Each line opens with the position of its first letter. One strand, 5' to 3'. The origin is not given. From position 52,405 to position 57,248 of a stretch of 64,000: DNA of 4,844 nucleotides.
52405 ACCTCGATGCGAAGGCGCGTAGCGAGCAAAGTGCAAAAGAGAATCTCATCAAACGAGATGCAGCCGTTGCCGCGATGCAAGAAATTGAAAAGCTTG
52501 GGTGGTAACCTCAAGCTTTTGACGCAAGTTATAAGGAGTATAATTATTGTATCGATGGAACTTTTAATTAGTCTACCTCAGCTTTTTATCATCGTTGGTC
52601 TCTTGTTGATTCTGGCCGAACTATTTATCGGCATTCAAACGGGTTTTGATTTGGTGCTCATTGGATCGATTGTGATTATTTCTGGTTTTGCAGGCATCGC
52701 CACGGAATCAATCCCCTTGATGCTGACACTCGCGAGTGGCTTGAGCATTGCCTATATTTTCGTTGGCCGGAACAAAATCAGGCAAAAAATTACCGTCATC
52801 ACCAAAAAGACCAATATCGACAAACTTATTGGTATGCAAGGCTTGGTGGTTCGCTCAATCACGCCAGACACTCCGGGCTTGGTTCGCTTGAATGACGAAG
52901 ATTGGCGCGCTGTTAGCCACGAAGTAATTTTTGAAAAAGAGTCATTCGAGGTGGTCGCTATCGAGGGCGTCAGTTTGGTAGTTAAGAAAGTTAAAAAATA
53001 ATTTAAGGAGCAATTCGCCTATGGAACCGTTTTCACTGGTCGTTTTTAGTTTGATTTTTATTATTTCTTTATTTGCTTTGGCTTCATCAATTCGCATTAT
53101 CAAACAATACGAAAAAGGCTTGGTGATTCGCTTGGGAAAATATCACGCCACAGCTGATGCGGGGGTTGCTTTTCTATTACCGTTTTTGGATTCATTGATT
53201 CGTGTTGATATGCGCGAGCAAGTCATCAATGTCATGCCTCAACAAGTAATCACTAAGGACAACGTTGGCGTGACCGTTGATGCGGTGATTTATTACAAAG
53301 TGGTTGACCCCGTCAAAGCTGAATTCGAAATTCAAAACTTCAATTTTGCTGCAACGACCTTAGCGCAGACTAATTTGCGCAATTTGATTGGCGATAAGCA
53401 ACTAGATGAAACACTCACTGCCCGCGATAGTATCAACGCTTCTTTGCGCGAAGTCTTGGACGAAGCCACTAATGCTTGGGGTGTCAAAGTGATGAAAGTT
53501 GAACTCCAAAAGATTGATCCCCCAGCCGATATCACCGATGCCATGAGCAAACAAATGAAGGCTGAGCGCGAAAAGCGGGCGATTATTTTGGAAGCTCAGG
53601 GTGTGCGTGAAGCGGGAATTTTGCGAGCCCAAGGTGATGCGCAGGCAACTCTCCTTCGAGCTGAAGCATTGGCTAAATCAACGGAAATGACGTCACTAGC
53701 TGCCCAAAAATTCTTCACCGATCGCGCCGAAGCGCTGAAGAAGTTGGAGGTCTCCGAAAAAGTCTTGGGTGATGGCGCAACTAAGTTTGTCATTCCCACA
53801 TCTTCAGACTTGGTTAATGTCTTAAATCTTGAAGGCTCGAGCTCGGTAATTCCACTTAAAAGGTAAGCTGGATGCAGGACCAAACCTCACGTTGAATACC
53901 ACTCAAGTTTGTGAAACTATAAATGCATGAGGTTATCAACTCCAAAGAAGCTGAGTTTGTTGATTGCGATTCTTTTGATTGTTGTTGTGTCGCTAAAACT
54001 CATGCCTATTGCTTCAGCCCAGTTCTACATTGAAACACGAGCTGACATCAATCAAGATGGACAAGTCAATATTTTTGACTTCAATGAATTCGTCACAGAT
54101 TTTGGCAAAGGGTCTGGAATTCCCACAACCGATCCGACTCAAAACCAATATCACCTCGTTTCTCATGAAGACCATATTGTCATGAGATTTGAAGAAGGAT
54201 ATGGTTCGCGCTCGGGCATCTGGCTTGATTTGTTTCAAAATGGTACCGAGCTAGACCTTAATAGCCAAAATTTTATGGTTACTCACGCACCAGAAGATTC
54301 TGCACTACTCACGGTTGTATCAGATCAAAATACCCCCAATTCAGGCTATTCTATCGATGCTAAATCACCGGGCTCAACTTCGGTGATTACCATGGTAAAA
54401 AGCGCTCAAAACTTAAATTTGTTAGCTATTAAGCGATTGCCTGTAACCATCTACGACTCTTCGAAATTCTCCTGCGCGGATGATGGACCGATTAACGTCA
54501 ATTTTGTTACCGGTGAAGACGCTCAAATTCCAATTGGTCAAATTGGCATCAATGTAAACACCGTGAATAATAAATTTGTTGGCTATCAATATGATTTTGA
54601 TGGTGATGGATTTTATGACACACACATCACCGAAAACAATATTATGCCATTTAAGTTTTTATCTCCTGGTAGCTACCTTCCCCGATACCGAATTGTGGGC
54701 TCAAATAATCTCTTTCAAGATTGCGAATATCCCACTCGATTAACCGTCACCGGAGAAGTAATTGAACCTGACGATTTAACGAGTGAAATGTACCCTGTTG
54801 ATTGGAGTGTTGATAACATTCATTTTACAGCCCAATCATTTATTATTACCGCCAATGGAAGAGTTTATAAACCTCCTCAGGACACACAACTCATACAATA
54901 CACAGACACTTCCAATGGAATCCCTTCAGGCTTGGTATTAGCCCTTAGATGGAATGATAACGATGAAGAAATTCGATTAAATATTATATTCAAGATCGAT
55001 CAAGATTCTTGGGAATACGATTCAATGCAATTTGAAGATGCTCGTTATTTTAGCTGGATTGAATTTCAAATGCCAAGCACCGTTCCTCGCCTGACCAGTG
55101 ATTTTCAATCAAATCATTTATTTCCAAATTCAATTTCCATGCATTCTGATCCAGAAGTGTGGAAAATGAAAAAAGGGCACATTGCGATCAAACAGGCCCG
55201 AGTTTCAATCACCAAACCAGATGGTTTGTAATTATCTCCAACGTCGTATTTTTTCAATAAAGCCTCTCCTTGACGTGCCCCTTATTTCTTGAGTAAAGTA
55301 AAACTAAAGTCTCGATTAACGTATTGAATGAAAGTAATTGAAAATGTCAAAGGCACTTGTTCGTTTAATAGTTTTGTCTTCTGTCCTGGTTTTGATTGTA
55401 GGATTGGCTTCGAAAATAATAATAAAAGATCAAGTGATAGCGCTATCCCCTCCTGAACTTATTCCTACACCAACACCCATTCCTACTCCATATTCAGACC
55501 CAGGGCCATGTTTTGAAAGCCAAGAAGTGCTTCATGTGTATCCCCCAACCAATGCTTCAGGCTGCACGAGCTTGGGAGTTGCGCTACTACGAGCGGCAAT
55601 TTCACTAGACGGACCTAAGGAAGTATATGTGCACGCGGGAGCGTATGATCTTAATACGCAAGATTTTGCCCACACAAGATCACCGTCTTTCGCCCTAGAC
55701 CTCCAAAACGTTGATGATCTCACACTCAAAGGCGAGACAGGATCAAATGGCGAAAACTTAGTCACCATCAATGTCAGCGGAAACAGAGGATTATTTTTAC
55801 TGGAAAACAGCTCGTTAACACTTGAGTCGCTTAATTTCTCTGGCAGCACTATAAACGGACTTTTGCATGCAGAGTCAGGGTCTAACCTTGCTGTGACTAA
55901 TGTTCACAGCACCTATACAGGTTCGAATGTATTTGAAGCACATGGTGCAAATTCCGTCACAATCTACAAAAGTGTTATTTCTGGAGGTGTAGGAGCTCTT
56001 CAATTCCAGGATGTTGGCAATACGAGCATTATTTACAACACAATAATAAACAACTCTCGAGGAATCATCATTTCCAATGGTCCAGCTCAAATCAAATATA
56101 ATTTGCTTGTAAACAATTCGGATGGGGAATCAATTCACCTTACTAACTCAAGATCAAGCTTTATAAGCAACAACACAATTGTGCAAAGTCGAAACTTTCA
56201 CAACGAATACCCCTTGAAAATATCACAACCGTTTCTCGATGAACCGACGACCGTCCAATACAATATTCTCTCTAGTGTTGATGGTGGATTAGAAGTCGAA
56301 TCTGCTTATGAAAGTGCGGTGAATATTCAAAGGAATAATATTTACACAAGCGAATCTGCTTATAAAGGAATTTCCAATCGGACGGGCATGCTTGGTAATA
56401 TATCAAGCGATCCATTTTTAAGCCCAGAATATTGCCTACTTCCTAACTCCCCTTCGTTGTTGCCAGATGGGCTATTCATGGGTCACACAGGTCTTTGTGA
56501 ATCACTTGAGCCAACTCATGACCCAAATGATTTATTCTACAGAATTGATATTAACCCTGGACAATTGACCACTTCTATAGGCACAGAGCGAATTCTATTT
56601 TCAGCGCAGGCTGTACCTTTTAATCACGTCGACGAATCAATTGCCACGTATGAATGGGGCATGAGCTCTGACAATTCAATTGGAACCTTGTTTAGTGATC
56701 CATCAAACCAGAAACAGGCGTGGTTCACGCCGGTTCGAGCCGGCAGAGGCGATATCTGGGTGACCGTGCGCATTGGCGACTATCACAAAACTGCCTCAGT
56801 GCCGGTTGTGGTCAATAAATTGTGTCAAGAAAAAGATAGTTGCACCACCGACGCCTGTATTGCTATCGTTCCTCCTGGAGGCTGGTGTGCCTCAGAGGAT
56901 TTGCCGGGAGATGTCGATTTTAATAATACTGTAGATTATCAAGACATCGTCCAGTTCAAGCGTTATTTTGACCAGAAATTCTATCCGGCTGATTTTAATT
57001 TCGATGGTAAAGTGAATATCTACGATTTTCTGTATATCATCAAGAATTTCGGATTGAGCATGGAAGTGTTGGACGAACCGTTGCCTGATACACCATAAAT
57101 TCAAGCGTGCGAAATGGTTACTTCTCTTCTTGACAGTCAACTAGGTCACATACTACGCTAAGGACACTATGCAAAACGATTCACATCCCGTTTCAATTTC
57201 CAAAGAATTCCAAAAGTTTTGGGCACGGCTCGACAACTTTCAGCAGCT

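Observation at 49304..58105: About 9 kb insertion of secreted dockerin-bearing beta-helix proteins and an NfeD-SPFH pair splitting secE-nusG from rplKAJL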

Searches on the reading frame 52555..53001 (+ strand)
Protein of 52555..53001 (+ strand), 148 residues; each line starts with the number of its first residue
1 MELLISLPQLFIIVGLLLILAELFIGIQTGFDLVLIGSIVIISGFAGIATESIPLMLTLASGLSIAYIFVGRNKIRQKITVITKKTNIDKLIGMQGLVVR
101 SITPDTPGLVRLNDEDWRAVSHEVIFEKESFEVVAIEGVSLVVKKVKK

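Call 14: search_protein_families(library=ncbifam, proteins=[window:52555-53001:+], max_evalue=0.1)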
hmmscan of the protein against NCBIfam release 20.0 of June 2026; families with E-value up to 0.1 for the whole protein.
window:52555-53001:+ (148 aa): 0 families

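Call 71: search_solved_structures(query=window:52555-53001:+, max_evalue=0.01)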
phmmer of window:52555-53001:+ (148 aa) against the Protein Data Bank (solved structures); distinct sequences matched with E-value up to 0.01: 3.
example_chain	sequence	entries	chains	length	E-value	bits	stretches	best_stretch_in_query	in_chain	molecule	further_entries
2k5h_A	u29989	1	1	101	1.3e-11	47.7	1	82-147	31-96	Conserved protein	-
8z5g_B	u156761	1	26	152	0.0044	20.1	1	1-146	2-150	Inner membrane protein YbbJ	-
3wwv_A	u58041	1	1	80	0.0077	19.3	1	85-147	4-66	Stomatin operon partner protein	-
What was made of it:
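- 52555..53001 (+): Short-form NfeD (YbbJ-like; TM segments plus a C-terminal OB domain). PDB matches 2k5h (E 1.3e-11) and YbbJ 8z5g_B (E 0.004) (call 71).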

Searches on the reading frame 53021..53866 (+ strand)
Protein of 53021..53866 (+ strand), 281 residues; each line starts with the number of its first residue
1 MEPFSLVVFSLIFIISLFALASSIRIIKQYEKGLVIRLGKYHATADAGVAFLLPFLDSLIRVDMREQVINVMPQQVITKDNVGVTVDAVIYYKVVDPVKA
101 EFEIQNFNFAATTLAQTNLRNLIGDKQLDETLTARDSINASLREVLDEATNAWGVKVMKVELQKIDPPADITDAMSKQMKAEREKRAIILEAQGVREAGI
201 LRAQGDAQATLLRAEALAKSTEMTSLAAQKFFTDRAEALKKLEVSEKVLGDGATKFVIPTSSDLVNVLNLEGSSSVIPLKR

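Call 3: search_protein_families(library=pfam, proteins=[window:53021-53866:+], max_evalue=0.1)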
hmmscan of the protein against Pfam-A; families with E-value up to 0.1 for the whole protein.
window:53021-53866:+ (281 aa): 2 families
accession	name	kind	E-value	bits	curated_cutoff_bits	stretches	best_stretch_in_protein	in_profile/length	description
PF01145.31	Band_7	-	1.1e-40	140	23.6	1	26-194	2-174/176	SPFH domain / Band 7 family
PF13421.11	Band_7_1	-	0.0051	16.9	24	1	98-180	124-208/211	SPFH domain-Band 7 family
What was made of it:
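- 53021..53866 (+): SPFH/stomatin-type protein (QmcA-like). Band_7 E 1.1e-40 (call 3).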

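Call 14: search_protein_families(library=ncbifam, proteins=[window:53021-53866:+], max_evalue=0.1)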
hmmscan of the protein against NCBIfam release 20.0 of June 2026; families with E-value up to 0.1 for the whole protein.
window:53021-53866:+ (281 aa): 5 families
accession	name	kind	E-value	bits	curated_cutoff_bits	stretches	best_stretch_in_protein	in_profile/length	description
TIGR01933.1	hflK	equivalog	4.2e-30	105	159.4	1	24-228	1-208/261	FtsH protease activity modulator HflK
NF008181.0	PRK10930.1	equivalog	7.3e-19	67.8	660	1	13-221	87-297/419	FtsH protease activity modulator HflK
TIGR01932.1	hflC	equivalog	1.2e-16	60.5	134.4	2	8-133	5-141/318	protease modulator HflC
NF008259.0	PRK11029.1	equivalog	4.4e-16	58.8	427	2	141-223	189-271/334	protease modulator HflC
NF058507.1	FlotScfldFlot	equivalog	1.7e-05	24.1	700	1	47-235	56-256/477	flotillin lipid rafts scaffold protein FloT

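Call 70: search_solved_structures(query=window:53021-53866:+, max_evalue=0.00001)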
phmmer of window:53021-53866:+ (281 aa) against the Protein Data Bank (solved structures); distinct sequences matched with E-value up to 0.00001: 22.
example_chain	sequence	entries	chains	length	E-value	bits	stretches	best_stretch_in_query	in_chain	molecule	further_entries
8z5g_A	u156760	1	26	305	1.3e-57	198.6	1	7-249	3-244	Protein QmcA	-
9wmj_A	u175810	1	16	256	1.3e-42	149.4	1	5-230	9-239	Stomatin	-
9wkz_A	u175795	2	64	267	1.5e-42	149.2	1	5-230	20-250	Stomatin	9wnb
9z7u_F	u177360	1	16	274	1.7e-42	149.1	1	5-230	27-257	Stomatin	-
9oh9_A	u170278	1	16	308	2.1e-42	148.7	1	5-230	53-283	Stomatin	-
2rpb_A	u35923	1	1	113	1.6e-39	139.3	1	61-170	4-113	hypothetical membrane protein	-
3bk6_A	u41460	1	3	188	1.2e-37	133.1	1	57-199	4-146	PH stomatin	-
9zd2_F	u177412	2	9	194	1.1e-35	126.7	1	5-166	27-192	Stomatin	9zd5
8gn9_A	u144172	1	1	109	7.7e-30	107.6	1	62-169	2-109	Stomatin homolog PH1511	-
4fvj_A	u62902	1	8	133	1.4e-26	96.9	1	54-179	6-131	Stomatin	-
4fvf_A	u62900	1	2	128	2.2e-26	96.3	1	54-179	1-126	Stomatin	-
4fvg_A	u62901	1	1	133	3.4e-25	92.4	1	54-179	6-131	Stomatin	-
7wh3_A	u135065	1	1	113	3.2e-23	85.9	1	61-168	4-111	Stomatin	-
7vhq_E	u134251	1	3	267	7.6e-14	55.2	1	14-223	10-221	Protein HflK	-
7vhp_E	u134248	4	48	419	1.8e-13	54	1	13-224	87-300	Protein HflK | Modulator of FtsH protease HflK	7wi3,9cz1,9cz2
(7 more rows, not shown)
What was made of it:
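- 53021..53866 (+): Best PDB match is E. coli QmcA 8z5g_A, E 1.3e-57 (call 70).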

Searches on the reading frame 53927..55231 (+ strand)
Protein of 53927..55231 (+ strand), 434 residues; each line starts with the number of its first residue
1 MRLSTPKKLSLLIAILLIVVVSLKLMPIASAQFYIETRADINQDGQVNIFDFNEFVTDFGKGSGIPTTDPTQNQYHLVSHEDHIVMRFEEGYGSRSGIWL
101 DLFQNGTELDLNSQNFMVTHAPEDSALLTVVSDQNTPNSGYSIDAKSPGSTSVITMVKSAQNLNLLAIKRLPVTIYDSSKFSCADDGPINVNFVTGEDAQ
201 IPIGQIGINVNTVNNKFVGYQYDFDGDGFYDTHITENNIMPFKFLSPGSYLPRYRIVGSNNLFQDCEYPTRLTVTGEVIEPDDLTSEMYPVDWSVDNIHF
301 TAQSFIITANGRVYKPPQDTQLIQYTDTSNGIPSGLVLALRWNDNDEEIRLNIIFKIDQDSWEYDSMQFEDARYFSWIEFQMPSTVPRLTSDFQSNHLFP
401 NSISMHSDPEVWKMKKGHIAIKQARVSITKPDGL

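Call 3: search_protein_families(library=pfam, proteins=[window:53927-55231:+], max_evalue=0.1)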
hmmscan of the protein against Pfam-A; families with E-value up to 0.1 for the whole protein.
window:53927-55231:+ (434 aa): 2 families
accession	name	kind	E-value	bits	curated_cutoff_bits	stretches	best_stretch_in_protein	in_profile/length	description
PF00404.24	Dockerin_1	-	0.05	14.2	22.9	0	37-52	34-49/57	Dockerin type I domain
PF21423.2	AhtL-like_1st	-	0.091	12.8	27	0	302-327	25-50/55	Pyrogallol hydroxytransferase large subunit-like, domain 1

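Call 14: search_protein_families(library=ncbifam, proteins=[window:53927-55231:+], max_evalue=0.1)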
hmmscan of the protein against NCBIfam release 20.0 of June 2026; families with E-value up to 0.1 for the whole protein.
window:53927-55231:+ (434 aa): 1 family
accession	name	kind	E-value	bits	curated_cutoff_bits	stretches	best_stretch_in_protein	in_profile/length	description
NF041540.1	dockerin_GC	domain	0.0074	16.7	29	1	37-62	35-66/67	GC-type dockerin domain-anchored protein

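Call 27: find_homologous_proteins(query=window:53927-55231:+, max_evalue=0.001)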
Query window:53927-55231:+ (434 aa): 1 proteins with E <= 0.001 among 4271 candidates.
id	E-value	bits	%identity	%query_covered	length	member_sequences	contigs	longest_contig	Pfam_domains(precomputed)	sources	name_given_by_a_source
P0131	2.0e-294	994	100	100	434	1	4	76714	-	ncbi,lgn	-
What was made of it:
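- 53927..55231 (+): p434: secreted all-beta protein. A single Ca loop, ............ (54044-54079), follows the signal peptide, and there is a PKD-like middle domain. Specific to this genome. The word-index search found only the protein itself (call 27).
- Tried and rejected: It found only itself (call 27).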

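Call 38: search_protein_representatives(protein=window:53927-55231:+)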
Query: 434 residues. Proteins with E-value up to 0.001 (for the whole library): 205; up to 1e-10: 29; up to 1e-30: 3. The best 150 are listed.
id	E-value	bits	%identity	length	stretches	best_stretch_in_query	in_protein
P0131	6.3e-295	993.7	100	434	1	1-434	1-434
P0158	1.3e-72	261.2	35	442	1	8-431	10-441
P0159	3.0e-35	138.2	30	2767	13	214-273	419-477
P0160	3.9e-20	88.4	30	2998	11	195-262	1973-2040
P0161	6.2e-20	87.7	28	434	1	28-426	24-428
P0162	7.1e-16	74.3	29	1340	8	215-283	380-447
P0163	7.4e-16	74.3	29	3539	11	213-276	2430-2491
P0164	1.5e-15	73.2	29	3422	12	214-286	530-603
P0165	4.3e-15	71.7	29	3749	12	214-263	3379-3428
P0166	4.8e-15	71.6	29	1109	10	182-263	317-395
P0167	3.6e-14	68.7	27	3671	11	212-267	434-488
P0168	4.1e-14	68.5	30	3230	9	215-267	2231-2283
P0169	7.9e-14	67.6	26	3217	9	187-262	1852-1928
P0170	2.6e-13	65.9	29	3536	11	217-272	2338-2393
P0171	5.0e-13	64.9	28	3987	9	196-263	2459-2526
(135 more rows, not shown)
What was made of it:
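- Tried and rejected: The exhaustive HMMER search was needed (call 38).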

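Call 41: find_encoding_contigs(protein=P0158, flank=10000, max_places=2)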
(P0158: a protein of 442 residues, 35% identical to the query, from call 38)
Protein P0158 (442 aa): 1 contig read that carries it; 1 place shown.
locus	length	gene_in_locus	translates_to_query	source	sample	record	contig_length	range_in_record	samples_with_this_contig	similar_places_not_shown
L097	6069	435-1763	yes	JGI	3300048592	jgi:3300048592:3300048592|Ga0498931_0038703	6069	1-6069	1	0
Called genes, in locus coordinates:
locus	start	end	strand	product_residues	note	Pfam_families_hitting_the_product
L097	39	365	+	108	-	PF00892:EamA (weak)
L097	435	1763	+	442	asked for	-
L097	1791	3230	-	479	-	PF03772:Competence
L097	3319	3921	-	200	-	PF10531:SLBB, PF22461:SLBB_2 (faint), PF12836:HHH_3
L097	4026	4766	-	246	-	-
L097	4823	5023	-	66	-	-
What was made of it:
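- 53927..55231 (+): The homologue P0158 lies elsewhere, next to ComEC (call 41).
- A p434 homologue lies in an unrelated context (call 41).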

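Call 47: predict_structure(alignment_id=A2)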
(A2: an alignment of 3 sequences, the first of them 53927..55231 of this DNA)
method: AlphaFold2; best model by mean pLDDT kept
length: 434 residues; sequences in the alignment: 3
mean_pLDDT: 59.9   pTM: 0.39
mean pLDDT of the five models: 59.9, 53.6, 52.2, 43.0, 37.4
residues with pLDDT >= 90: 0; 70-90: 143; 50-70: 164; < 50: 127
segments of 3 or more residues with pLDDT < 50: 1-9, 19-38, 48-82, 90-95, 178-181, 186-188, 204-215, 227-233, 259-262, 280-286, 373-376, 390-392, 408-415
pLDDT, mean of each block of 10 residues (from residue 1): 41 55 34 40 50 32 28 29 54 56 68 83 83 77 72 82 77 56 52 70 45 48 54 54 67 61 57 67 57 83 77 70 73 74 72 73 67 55 53 55 54 52 73 52
secondary structure, 60 per line:
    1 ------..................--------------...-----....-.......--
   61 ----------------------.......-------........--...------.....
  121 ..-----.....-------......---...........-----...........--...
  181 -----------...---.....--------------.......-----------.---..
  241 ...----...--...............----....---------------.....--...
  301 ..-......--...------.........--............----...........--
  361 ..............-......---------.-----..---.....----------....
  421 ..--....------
elements in order: H7-24 E39-41 E47-50 H52-58 E83-89 E97-104 E107-109 E116-122 E128-132 E140-145 E149-159 E165-175 E192-194 E198-202 E217-223 E239-243 E248-250 E253-258 E262-267 E272-275 E291-295 E298-302 E304-309 E312-314 E321-329 E332-343 E348-358 E361-371 E376-381 E402-406 E417-422 E425-428

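Call 50: fold_search(model_id=the predicted structure, library=pdb)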
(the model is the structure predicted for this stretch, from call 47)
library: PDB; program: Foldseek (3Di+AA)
matches with E <= 10: 1313; with E <= 0.001: 76
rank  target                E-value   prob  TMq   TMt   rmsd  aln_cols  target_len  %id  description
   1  6e9b_C                5.7e-06  0.99  0.13  0.15  17.6       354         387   11  Bacteroides ovatus mixed-linkage glucan utilization locus (MLGUL) SGBP-B in complex with mixed-linkage heptasaccharide (released 2019-05-15)
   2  9ijj_4K               6.4e-06  0.98  0.16  0.17  25.1       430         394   10  In situ structure of the central apparatus in mouse sperm axoneme. (released 2025-06-04)
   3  5iry_A                7.4e-06  0.99  0.16  0.13  23.0       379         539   11  Crystal structure of human Desmocollin-1 ectodomain (released 2016-06-22)
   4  5erp_B                7.8e-06  1.00  0.16  0.16  21.5       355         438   10  Crystal structure of human Desmocollin-2 ectodomain fragment EC2-5 (released 2016-06-15)
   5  3q2v_A                1.2e-05  0.99  0.16  0.14  23.2       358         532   11  Crystal structure of mouse E-cadherin ectodomain (released 2011-04-06)
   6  5dzw                  1.6e-05  0.99  0.17  0.17  28.7       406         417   10  Protocadherin alpha 4 extracellular cadherin domains 1-4 (released 2016-05-04)
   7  6e57_A                1.8e-05  0.99  0.14  0.15  17.5       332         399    9  Bacteroides ovatus mixed-linkage glucan utilization locus (MLGUL) SGBP-B in complex with mixed-linkage heptasaccharide (released 2019-05-29)
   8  7stz_C                2.3e-05  0.98  0.16  0.13  23.3       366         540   10  Crystal Structure of Human E-cadherin EC1-5 bound by mouse monoclonal antibody Fab mAb-1_19A11 (released 2022-01-26)
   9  6iaa_A                2.5e-05  0.96  0.15  0.09  31.4       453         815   10  hRobo2 ectodomain (released 2019-03-13)
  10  7mrs_A                2.7e-05  1.00  0.17  0.23  17.4       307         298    7  Zebrafish CNTN4 APPb complex (released 2022-01-05)
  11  8egw_B                2.7e-05  0.66  0.12  0.13  39.8       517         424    9  Complex of Fat4(EC1-4) bound to Dchs1(EC1-3) (released 2023-02-22)
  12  7a7d_a                2.8e-05  0.99  0.17  0.14  27.7       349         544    9  Cadherin fit into cryo-ET map (released 2020-12-23)
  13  1qz1                  3.6e-05  1.00  0.18  0.25  21.3       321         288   12  Crystal Structure of the Ig 1-2-3 fragment of NCAM (released 2003-11-04)
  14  5erd_B                4.2e-05  0.99  0.17  0.13  20.2       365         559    8  Crystal structure of human Desmoglein-2 ectodomain (released 2016-06-22)
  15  3q2w_A                4.2e-05  0.99  0.16  0.14  22.8       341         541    8  Crystal structure of mouse N-cadherin ectodomain (released 2011-02-23)
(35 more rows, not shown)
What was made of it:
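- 53927..55231 (+): AF2 pLDDT 59.9; tandem Ig-like hits (calls 47, 50).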

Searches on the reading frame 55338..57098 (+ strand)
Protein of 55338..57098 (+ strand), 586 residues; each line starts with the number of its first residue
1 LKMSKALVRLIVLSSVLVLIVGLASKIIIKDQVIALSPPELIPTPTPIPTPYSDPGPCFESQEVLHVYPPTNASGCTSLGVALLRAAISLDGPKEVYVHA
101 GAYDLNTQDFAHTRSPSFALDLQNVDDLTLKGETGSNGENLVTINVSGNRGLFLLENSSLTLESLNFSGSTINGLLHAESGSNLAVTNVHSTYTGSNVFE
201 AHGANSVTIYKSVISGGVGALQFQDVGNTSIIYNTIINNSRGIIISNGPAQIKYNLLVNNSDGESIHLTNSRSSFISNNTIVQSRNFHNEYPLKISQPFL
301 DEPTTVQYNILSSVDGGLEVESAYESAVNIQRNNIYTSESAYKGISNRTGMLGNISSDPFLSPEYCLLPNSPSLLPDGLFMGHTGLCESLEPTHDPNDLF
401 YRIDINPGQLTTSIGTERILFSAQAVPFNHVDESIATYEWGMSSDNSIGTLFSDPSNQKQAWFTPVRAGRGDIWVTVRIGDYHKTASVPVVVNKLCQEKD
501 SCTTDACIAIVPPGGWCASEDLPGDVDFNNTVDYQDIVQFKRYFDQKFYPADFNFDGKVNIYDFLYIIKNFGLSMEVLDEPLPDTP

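Call 3: search_protein_families(library=pfam, proteins=[window:55338-57098:+], max_evalue=0.1)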
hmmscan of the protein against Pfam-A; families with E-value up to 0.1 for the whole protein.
window:55338-57098:+ (586 aa): 4 families
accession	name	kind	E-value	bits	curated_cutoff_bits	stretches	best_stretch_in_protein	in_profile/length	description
PF13229.12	Beta_helix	-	4.3e-07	30.1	25.9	1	143-281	17-158/158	Right handed beta helix region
PF00404.24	Dockerin_1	-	7.9e-06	26.4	22.9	1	523-570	1-55/57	Dockerin type I domain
PF05048.19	NosD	-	0.00024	21.1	23.6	1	135-310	26-196/212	Periplasmic copper-binding protein (NosD)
PF17936.7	Big_6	-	0.034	14.8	27.6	1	163-230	8-74/83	Bacterial Ig domain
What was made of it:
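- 55344..57098 (+): bh584: membrane-anchored protein with a P/T linker, a beta-helix, an Ig-like domain and a C-terminal two-repeat dockerin (loops at 56910-56948 and 56991-57029). Beta_helix E 4.3e-7; Dockerin_1 26.4 bits, above the gathering score of 22.9 (call 3).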

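Call 14: search_protein_families(library=ncbifam, proteins=[window:55338-57098:+], max_evalue=0.1)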
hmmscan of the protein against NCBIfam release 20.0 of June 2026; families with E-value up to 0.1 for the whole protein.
window:55338-57098:+ (586 aa): 1 family
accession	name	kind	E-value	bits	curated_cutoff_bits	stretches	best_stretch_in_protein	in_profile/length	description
NF041540.1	dockerin_GC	domain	0.093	13.1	29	0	527-571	13-63/67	GC-type dockerin domain-anchored protein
